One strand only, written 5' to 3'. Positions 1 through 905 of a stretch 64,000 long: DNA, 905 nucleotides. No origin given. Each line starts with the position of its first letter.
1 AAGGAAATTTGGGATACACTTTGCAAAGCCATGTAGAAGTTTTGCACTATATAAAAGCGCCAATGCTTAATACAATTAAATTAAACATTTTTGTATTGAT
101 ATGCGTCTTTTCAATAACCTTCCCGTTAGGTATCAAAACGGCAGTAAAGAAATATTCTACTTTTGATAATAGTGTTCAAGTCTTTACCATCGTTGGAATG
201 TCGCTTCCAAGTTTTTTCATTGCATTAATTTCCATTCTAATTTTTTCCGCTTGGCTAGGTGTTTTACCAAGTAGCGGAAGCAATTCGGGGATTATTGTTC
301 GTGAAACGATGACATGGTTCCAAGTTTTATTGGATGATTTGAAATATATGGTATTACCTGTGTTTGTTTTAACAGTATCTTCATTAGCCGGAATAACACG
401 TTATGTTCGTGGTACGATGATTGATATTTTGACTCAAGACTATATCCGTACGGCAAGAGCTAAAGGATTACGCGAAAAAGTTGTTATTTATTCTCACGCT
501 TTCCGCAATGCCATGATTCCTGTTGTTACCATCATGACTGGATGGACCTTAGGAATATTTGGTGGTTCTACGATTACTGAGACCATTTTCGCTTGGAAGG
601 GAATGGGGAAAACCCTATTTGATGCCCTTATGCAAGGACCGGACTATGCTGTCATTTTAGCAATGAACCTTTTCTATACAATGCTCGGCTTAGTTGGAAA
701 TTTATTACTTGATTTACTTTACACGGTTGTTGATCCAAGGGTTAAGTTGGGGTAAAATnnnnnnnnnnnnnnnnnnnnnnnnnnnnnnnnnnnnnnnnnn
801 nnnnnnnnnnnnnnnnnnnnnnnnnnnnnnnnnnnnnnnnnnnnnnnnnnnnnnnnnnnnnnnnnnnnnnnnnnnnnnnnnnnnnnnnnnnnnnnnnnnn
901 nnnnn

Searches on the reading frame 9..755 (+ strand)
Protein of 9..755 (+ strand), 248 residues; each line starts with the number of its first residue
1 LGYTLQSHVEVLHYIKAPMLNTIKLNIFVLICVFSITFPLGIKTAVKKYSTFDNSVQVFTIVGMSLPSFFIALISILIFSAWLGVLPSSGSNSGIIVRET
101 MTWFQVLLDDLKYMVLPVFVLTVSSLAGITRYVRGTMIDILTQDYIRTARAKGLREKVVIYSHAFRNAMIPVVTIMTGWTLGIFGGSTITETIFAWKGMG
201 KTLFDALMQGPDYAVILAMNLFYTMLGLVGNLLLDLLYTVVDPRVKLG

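Call 48: search_protein_families(library=pfam, proteins=[window:9-755:+], max_evalue=0.00001)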
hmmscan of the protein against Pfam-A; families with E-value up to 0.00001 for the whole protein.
window:9-755:+ (248 aa): 1 family
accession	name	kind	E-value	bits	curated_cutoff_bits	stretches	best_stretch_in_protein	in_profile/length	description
PF00528.27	BPD_transp_1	-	5e-35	121.3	26.4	1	38-246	2-183/184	Binding-protein-dependent transport system inner membrane component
